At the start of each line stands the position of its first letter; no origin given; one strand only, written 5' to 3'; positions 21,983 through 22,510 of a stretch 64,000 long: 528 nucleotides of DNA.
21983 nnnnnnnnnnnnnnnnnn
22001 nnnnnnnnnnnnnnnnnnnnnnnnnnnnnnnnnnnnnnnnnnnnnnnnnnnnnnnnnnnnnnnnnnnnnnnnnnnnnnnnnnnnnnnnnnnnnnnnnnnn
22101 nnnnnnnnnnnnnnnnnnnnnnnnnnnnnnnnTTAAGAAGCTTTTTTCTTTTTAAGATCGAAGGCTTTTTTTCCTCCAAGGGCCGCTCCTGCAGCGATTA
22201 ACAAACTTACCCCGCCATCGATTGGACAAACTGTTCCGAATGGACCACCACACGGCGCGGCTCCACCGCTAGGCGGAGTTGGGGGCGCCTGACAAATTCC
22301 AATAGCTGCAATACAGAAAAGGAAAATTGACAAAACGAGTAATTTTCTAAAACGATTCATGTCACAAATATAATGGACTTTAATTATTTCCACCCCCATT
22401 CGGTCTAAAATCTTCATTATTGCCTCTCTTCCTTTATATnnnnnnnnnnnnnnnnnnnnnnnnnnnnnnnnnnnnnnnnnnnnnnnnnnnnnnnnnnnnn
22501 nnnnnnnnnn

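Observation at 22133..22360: The predicted mature cargo of the sorting signal is only about 23 residues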

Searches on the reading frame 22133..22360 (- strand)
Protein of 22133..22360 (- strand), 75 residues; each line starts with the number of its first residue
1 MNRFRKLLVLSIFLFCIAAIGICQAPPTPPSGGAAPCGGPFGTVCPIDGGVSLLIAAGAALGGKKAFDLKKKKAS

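Call 3: search_protein_families(library=ncbifam, proteins=[window:22136-22360:-], max_evalue=1)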
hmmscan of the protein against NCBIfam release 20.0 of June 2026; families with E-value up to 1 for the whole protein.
seq(75 aa): 1 family
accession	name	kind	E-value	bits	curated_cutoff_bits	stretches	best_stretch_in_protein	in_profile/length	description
NF046080.1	PID_CTERM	domain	8.6e-09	35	26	1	46-65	2-21/25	PID-CTERM protein-sorting domain-containing protein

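Call 4: search_protein_families(library=pfam, proteins=[window:22136-22360:-], max_evalue=1)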
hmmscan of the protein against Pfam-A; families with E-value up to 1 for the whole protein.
seq(75 aa): 0 families

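Call 7: find_homologous_proteins(query=window:22136-22360:-, max_evalue=0.01)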
Query seq(75 aa) (75 aa): 171 proteins with E <= 0.01 among 185 candidates; the best 120 are listed.
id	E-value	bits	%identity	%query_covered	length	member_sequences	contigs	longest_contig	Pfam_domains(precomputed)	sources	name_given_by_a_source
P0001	7.0e-41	155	100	100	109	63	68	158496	PF28310.1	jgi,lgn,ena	jgi:hypothetical protein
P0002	3.4e-40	153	97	100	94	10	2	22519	PF28310.1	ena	-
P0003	1.2e-39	151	95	84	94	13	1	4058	PF28310.1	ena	-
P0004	2.0e-39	150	95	84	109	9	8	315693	PF28310.1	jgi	jgi:hypothetical protein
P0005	2.6e-39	150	94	84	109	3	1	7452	PF28310.1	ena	-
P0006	3.8e-39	150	92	84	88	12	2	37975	PF28310.1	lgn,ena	-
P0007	4.3e-39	149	92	84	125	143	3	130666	PF28310.1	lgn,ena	-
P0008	1.7e-38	147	90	84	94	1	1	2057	PF28310.1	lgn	-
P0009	2.1e-38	147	92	84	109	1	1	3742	PF28310.1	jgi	jgi:hypothetical protein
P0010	4.5e-37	143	87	84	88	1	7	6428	PF28310.1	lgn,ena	-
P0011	5.4e-37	143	93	100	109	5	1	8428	PF28310.1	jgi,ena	jgi:hypothetical protein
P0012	1.2e-36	142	90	84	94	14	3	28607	PF28310.1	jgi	jgi:hypothetical protein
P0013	3.1e-36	140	90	84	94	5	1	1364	PF28310.1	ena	-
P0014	4.9e-36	140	81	84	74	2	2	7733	PF28310.1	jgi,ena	jgi:hypothetical protein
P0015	6.9e-36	139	87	84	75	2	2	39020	PF28310.1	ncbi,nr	ncbi:MAG: hypothetical protein NWQ44_01480 [Flavobacteriales bacterium]|nr:hypothetical protein [Fla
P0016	9.3e-36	139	89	84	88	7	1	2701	PF28310.1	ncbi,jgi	jgi:hypothetical protein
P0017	1.1e-35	139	86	84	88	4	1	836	PF28310.1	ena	-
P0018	1.5e-33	132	83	84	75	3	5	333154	PF28310.1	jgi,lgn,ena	jgi:hypothetical protein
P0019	5.8e-33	130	78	84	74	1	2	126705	PF28310.1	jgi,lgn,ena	jgi:hypothetical protein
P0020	9.3e-33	129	79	84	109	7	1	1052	PF28310.1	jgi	jgi:hypothetical protein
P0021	2.2e-31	125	78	84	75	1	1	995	PF28310.1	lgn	-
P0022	8.7e-31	123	76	84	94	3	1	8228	PF28310.1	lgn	-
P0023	9.6e-31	123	75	84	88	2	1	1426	PF28310.1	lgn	-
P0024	2.7e-19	86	58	95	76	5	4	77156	PF28310.1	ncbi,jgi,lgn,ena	ncbi:MAG: hypothetical protein RIR06_1922 [Bacteroidota bacterium]|jgi:hypothetical protein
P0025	3.6e-19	86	84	43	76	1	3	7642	PF28310.1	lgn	-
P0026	5.3e-19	86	84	43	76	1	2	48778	PF28310.1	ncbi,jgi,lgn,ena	jgi:hypothetical protein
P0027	7.0e-19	85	84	43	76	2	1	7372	PF28310.1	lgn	-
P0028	1.2e-18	84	84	43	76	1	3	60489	PF28310.1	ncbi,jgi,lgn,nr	ncbi:MAG: hypothetical protein FJX90_00380 [Bacteroidetes bacterium]|nr:hypothetical protein [Bacter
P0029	1.3e-18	84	84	43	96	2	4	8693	PF28310.1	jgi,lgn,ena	-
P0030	1.4e-18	84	65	95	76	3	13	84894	PF28310.1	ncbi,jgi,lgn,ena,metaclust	ncbi:MAG: hypothetical protein RL092_321 [Bacteroidota bacterium]|jgi:hypothetical protein|metaclust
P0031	3.2e-18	83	88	45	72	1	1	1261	PF28310.1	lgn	-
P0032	4.4e-18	83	59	87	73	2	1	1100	PF28310.1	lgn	-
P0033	5.4e-18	82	78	43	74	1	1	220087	PF28310.1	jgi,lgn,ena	jgi:hypothetical protein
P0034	6.7e-18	82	61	83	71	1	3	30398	PF28310.1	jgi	jgi:hypothetical protein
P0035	9.3e-18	82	60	96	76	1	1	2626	PF28310.1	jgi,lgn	jgi:hypothetical protein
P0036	1.0e-17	81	61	85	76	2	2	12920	PF28310.1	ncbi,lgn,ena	ncbi:MAG: PID-CTERM protein-sorting domain-containing protein [Bacteroidota bacterium]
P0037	2.6e-17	80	84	49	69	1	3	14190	PF28310.1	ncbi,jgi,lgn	jgi:hypothetical protein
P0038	4.0e-17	80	54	92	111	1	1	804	PF28310.1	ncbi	-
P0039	4.3e-17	79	70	44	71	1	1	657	PF28310.1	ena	-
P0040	4.7e-17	79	87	40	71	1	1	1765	PF28310.1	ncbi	-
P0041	1.1e-16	78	87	40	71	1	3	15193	PF28310.1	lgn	-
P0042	1.1e-16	78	84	41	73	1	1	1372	PF28310.1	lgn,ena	-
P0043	1.3e-16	78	100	39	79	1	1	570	PF28310.1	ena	-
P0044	2.1e-16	77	87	40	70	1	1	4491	PF28310.1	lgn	-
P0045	2.3e-16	77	54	93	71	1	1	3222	PF28310.1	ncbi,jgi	jgi:hypothetical protein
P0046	2.9e-16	77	73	44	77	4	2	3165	PF28310.1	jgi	-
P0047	3.0e-16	77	57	93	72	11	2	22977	PF28310.1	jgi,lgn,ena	jgi:hypothetical protein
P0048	3.4e-16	77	84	41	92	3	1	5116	PF28310.1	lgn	-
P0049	3.8e-16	76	76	45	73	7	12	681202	PF28310.1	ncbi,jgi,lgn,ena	jgi:hypothetical protein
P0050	4.9e-16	76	51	97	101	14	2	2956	PF28310.1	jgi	jgi:hypothetical protein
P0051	5.3e-16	76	59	97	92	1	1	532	PF28310.1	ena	-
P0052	6.0e-16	76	86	39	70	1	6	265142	PF28310.1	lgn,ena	-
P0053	6.8e-16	76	49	91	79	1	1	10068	PF28310.1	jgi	-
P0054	7.2e-16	76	87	40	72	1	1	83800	PF28310.1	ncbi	ncbi:MAG: PID-CTERM protein-sorting domain-containing protein [Flavobacteriales bacterium]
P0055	9.5e-16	75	73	44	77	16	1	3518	PF28310.1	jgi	jgi:hypothetical protein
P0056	1.2e-15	75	80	40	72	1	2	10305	PF28310.1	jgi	jgi:hypothetical protein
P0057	1.3e-15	75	80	40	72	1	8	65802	PF28310.1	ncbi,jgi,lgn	jgi:hypothetical protein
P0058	1.4e-15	75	78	43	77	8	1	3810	PF28310.1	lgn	-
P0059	2.5e-15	74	72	43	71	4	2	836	PF28310.1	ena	-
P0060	2.5e-15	74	70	44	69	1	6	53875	PF28310.1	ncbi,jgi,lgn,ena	jgi:hypothetical protein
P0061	2.6e-15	74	47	93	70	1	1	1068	PF28310.1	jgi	jgi:hypothetical protein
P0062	4.0e-15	73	66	49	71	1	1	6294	PF28310.1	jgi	jgi:hypothetical protein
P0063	4.5e-15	73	73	44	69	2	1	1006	PF28310.1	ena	-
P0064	4.8e-15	73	49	93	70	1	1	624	PF28310.1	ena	-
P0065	6.6e-15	72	79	37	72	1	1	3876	PF28310.1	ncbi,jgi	jgi:hypothetical protein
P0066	1.2e-14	72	81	35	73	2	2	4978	PF28310.1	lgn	-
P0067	1.2e-14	72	83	40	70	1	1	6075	PF28310.1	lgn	-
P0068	1.2e-14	72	78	43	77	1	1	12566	PF28310.1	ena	-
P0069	1.3e-14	72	46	96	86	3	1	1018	PF28310.1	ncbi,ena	-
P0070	1.3e-14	72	70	44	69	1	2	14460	PF28310.1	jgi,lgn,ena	jgi:hypothetical protein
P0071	1.6e-14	71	73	44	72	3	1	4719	PF28310.1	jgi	-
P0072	1.7e-14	71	72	43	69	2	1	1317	PF28310.1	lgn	-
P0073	1.7e-14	71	48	92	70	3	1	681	PF28310.1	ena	-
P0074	2.3e-14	71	82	37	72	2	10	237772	PF28310.1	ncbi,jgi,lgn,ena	ncbi:MAG: PID-CTERM protein-sorting domain-containing protein [Flavobacteriales bacterium]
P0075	2.5e-14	71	73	44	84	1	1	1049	PF28310.1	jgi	jgi:hypothetical protein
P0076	2.6e-14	71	72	43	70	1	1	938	PF28310.1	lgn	-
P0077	2.6e-14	71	70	44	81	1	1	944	PF28310.1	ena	-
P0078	2.8e-14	70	79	37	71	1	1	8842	PF28310.1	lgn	-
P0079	4.3e-14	70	72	43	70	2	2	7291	PF28310.1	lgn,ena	-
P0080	4.4e-14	70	70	44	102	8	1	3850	PF28310.1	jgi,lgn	jgi:hypothetical protein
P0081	4.8e-14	70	49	92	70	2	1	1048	PF28310.1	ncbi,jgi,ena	jgi:hypothetical protein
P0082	6.5e-14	69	70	44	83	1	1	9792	PF28310.1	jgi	-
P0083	6.7e-14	69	78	43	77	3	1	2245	PF28310.1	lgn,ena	-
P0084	6.7e-14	69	70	44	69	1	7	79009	PF28310.1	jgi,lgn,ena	jgi:hypothetical protein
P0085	8.2e-14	69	47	93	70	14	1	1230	PF28310.1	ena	-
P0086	9.9e-14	69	44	93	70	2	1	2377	PF28310.1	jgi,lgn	-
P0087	1.1e-13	69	47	97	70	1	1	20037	PF28310.1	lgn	-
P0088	1.2e-13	68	53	88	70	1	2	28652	PF28310.1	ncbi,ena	-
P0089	1.4e-13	68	52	85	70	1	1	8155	PF28310.1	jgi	jgi:hypothetical protein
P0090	1.7e-13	68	72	43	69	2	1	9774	PF28310.1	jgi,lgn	-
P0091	1.8e-13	68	72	43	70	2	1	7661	PF28310.1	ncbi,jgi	jgi:hypothetical protein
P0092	2.0e-13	68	69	43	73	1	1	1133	PF28310.1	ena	-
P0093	2.5e-13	67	70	44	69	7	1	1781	PF28310.1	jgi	jgi:hypothetical protein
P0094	2.6e-13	67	72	43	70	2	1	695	PF28310.1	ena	-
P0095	3.2e-13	67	48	87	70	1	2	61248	PF28310.1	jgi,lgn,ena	jgi:hypothetical protein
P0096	3.4e-13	67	79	37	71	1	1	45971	PF28310.1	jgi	jgi:hypothetical protein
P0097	4.4e-13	67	67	44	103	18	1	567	PF28310.1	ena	-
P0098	7.0e-13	66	72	43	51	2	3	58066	PF28310.1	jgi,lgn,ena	jgi:hypothetical protein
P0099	1.1e-12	65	42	96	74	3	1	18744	PF28310.1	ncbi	ncbi:MAG: PID-CTERM protein-sorting domain-containing protein, partial [Flavobacteriales bacterium]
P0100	1.3e-12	65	72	43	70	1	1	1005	PF28310.1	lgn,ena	-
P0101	1.9e-12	65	74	36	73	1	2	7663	PF28310.1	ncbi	ncbi:MAG: PID-CTERM protein-sorting domain-containing protein [Flavobacteriales bacterium]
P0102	1.8e-11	62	52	93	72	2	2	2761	PF28310.1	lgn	-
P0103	5.7e-10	57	48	92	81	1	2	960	PF28310.1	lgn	-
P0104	7.9e-10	56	42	92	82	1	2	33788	PF28310.1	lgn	-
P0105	1.8e-9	55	47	100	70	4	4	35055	PF28310.1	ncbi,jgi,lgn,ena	jgi:hypothetical protein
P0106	3.8e-9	54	89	37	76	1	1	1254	PF28310.1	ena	-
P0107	4.0e-9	54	48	97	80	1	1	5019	PF28310.1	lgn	-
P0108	5.4e-9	54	78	36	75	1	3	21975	PF28310.1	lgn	-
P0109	5.5e-9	54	76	39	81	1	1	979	PF28310.1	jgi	-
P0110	7.8e-9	53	51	96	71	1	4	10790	PF28310.1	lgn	-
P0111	2.3e-8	52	55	80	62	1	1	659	PF28310.1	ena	-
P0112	5.9e-8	50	39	99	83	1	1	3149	PF28310.1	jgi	jgi:hypothetical protein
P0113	7.3e-8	50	73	40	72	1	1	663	PF28310.1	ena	-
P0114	1.0e-7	50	74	36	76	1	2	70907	PF28310.1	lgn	-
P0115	1.2e-7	49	72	39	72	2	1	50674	PF28310.1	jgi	jgi:hypothetical protein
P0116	2.1e-7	49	40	100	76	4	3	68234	PF28310.1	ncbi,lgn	-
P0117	2.8e-7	48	73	40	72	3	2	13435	PF28310.1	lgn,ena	-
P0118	3.6e-7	48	74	41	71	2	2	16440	PF28310.1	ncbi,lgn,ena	-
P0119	5.1e-7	47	47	83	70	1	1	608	PF28310.1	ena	-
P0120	5.9e-7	47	40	99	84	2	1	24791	PF28310.1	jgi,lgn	jgi:hypothetical protein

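Call 12: find_encoding_contigs(protein=P0049, flank=8000, max_places=2)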
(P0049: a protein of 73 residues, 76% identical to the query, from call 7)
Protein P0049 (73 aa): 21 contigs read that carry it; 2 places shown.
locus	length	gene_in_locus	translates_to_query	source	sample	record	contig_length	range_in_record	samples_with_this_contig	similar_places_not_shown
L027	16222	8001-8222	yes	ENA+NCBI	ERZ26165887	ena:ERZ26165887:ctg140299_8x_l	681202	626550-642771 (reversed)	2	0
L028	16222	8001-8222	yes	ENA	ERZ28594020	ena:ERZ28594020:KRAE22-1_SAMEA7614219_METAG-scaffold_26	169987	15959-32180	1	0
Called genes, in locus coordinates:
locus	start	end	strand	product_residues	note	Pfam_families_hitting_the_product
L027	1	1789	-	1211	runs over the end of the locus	PF23237:HYR_4C (weak), PF18962:Por_Secre_tail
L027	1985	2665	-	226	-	PF00574:CLP_protease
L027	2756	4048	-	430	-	PF16254:DUF4910, PF09940:DUF2172, PF16221:HTH_47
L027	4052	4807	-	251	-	PF02348:CTP_transf_3, PF12804:NTP_transf_3 (faint)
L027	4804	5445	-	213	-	PF00535:Glycos_transf_2, PF10111:Glyco_tranf_2_2, PF13641:Glyco_tranf_2_3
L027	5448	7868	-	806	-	-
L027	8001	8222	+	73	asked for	PF28310:PID_CTERM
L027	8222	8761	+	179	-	PF09721:Exosortase_EpsH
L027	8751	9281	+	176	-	-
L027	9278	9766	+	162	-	-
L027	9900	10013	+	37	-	-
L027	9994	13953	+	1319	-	PF01483:P_proprotein (faint)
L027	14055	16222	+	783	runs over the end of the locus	PF18962:Por_Secre_tail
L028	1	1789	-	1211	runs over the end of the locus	PF23237:HYR_4C (weak), PF18962:Por_Secre_tail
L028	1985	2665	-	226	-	PF00574:CLP_protease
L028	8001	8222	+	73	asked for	PF28310:PID_CTERM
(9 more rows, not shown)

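Call 13: find_encoding_contigs(protein=P0104, flank=8000, max_places=2)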
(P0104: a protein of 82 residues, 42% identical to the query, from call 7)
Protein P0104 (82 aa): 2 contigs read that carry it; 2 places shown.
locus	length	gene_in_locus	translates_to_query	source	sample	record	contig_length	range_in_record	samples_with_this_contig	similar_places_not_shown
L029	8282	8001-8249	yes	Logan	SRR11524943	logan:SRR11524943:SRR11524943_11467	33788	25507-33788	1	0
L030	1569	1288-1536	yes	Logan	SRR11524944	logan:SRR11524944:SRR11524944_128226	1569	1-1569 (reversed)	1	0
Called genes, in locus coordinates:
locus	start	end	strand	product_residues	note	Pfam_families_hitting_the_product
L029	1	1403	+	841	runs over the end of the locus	-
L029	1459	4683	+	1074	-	PF04231:Endonuclease_1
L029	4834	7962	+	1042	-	PF18962:Por_Secre_tail (weak)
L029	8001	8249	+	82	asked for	PF28310:PID_CTERM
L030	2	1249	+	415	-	?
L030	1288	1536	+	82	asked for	PF28310:PID_CTERM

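Call 14: find_encoding_contigs(protein=P0114, flank=8000, max_places=2)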
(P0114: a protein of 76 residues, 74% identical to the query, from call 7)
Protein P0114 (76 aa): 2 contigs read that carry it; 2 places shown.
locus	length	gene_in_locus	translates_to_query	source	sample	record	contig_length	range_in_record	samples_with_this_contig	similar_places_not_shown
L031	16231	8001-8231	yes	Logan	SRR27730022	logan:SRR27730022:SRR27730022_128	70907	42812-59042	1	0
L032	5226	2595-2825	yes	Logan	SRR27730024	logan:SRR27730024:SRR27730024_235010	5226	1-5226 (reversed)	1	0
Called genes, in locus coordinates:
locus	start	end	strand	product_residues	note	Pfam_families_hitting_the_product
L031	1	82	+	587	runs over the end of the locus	PF01551:Peptidase_M23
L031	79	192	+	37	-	-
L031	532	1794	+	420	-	PF07228:SpoIIE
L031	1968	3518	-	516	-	PF01642:MM_CoA_mutase, PF06368:Met_asp_mut_E (weak)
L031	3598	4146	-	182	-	PF25589:DUF7935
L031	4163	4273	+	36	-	-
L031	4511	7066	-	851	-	PF07244:POTRA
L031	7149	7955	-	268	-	PF01255:Prenyltransf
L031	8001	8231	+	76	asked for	PF28310:PID_CTERM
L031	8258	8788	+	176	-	PF09721:Exosortase_EpsH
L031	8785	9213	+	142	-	-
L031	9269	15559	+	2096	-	PF19408:PKD_6, PF18911:PKD_4 (weak)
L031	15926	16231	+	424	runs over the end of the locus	PF00464:SHMT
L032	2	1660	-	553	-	?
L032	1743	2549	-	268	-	PF01255:Prenyltransf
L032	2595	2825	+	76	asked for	PF28310:PID_CTERM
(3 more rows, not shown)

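Call 28: search_protein_representatives(alignment_id=A1)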
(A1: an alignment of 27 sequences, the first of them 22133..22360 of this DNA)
Query: 27 sequences, 73 profile positions. Proteins with E-value up to 0.001 (for the whole library): 3599; up to 1e-10: 402; up to 1e-30: 0. The best 150 are listed.
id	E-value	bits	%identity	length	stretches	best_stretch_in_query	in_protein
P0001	2.4e-28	114.1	-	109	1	1-72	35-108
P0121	2.1e-25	104.6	-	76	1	1-71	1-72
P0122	1.7e-23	98.5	-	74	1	1-71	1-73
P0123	4.7e-23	97.1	-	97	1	5-71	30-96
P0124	2.2e-20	88.6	-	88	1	2-71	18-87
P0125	7.3e-20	86.9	-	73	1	1-71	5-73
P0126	8.9e-20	86.6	-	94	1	6-72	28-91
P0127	9.7e-20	86.5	-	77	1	9-72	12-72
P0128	3.4e-19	84.8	-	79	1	1-72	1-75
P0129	4.8e-19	84.3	-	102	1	3-71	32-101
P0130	7.4e-19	83.7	-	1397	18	2-46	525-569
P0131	1.9e-18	82.4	-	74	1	2-70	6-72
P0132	2.1e-18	82.3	-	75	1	2-72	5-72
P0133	3.7e-18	81.4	-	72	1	1-71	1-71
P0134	9.7e-18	80.1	-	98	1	5-70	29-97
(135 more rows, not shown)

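Call 30: find_encoding_contigs(protein=P0116, flank=8000, max_places=1)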
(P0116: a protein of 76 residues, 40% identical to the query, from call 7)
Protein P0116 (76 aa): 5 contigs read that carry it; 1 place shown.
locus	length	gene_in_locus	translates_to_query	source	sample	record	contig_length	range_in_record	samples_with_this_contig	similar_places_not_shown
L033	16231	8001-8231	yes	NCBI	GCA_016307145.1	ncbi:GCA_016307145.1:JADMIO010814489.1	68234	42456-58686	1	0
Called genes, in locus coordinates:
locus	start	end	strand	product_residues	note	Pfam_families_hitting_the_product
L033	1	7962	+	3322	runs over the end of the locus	PF19081:Ig_7, PF18962:Por_Secre_tail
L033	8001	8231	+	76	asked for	PF28310:PID_CTERM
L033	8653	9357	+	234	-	PF02563:Poly_export, PF10531:SLBB, PF22461:SLBB_2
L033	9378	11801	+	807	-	-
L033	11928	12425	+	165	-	PF02357:NusG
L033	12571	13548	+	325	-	PF01370:Epimerase, PF04321:RmlD_sub_bind (weak), PF16363:GDP_Man_Dehyd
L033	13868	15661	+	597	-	PF13522:GATase_6, PF13537:GATase_7, PF00733:Asn_synthase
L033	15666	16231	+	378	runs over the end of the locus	PF13439:Glyco_transf_4, PF20706:GT4-conflict, PF00534:Glycos_transf_1, PF13692:Glyco_trans_1_4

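Call 31: find_encoding_contigs(protein=P0115, flank=8000, max_places=1)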
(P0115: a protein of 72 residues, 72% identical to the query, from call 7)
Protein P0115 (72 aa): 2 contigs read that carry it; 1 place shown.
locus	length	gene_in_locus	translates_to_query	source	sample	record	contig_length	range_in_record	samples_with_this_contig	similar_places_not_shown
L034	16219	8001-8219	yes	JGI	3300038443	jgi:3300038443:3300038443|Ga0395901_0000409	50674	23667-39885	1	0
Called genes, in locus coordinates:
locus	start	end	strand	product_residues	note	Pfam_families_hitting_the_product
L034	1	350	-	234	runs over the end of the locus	PF00535:Glycos_transf_2, PF10111:Glyco_tranf_2_2 (weak)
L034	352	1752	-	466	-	-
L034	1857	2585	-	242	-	PF00977:His_biosynth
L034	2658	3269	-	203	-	PF00117:GATase, PF07722:Peptidase_C26 (faint)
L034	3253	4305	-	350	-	PF00106:adh_short (weak), PF01370:Epimerase, PF02719:Polysacc_synt_2, PF04321:RmlD_sub_bind, PF01073:3Beta_HSD, PF07993:NAD_binding_4, PF13460:NAD_binding_10, PF16363:GDP_Man_Dehyd, +2 more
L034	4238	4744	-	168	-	PF02357:NusG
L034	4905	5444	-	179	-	-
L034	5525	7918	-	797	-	PF02706:Wzz (weak), PF13807:GNVR (weak), PF01656:CbiA (weak), PF10609:ParA (weak), PF13614:AAA_31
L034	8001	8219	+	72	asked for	PF28310:PID_CTERM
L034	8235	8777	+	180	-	PF09721:Exosortase_EpsH (weak)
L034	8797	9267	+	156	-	-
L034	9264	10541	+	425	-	PF00464:SHMT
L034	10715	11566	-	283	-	-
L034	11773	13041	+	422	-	PF01773:Nucleos_tra2_N, PF07670:Gate, PF07662:Nucleos_tra2_C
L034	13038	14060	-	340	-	PF08331:QueG_DUF1730, PF13237:Fer4_10 (faint), PF13484:Fer4_16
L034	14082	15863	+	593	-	PF19081:Ig_7, PF18962:Por_Secre_tail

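Call 32: find_encoding_contigs(protein=P0118, flank=8000, max_places=1)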
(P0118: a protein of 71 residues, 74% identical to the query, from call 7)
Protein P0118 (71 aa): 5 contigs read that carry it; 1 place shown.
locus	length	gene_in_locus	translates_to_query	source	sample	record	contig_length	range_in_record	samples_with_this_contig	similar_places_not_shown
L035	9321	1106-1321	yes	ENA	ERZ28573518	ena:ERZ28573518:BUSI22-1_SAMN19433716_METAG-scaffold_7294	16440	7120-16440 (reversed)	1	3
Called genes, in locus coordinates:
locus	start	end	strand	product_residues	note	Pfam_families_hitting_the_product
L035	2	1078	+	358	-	?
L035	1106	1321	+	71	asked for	PF28310:PID_CTERM (weak)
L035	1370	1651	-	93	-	-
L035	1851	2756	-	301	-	PF01882:DUF58, PF00092:VWA (weak), PF13519:VWA_2 (weak)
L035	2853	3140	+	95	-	PF11680:DUF3276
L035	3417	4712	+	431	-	PF00270:DEAD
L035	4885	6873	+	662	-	PF07584:BatA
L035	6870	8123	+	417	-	PF01979:Amidohydro_1, PF12890:DHOase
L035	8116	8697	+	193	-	PF13858:DUF4199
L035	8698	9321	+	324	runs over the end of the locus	PF00535:Glycos_transf_2, PF10111:Glyco_tranf_2_2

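Call 33: find_encoding_contigs(protein=P0074, flank=8000, max_places=1)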
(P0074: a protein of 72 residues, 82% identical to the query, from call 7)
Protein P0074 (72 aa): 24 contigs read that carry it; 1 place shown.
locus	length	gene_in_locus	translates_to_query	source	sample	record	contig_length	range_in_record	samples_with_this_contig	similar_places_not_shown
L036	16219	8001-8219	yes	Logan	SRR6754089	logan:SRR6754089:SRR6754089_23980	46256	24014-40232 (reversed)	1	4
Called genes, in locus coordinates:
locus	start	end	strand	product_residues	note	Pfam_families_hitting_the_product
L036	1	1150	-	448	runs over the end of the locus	PF16254:DUF4910, PF09940:DUF2172, PF16221:HTH_47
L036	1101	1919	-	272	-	PF00106:adh_short, PF01370:Epimerase (weak), PF08659:KR, PF13561:adh_short_C2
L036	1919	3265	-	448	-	PF00202:Aminotran_3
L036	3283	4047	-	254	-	PF02348:CTP_transf_3, PF12804:NTP_transf_3 (weak)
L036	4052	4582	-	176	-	PF13302:Acetyltransf_3, PF13420:Acetyltransf_4, PF13523:Acetyltransf_8, PF00583:Acetyltransf_1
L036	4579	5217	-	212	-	PF00535:Glycos_transf_2, PF10111:Glyco_tranf_2_2, PF13641:Glyco_tranf_2_3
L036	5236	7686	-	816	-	PF02706:Wzz (weak), PF13807:GNVR (weak), PF01656:CbiA (weak), PF10609:ParA, PF13614:AAA_31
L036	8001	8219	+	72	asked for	PF28310:PID_CTERM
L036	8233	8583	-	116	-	-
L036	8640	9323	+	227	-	-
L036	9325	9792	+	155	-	-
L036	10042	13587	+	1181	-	PF01483:P_proprotein (faint)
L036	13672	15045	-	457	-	PF04389:Peptidase_M28, PF01546:Peptidase_M20 (weak)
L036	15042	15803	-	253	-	PF00106:adh_short, PF08659:KR, PF13561:adh_short_C2, PF23441:SDR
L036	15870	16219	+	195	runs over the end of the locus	PF00881:Nitroreductase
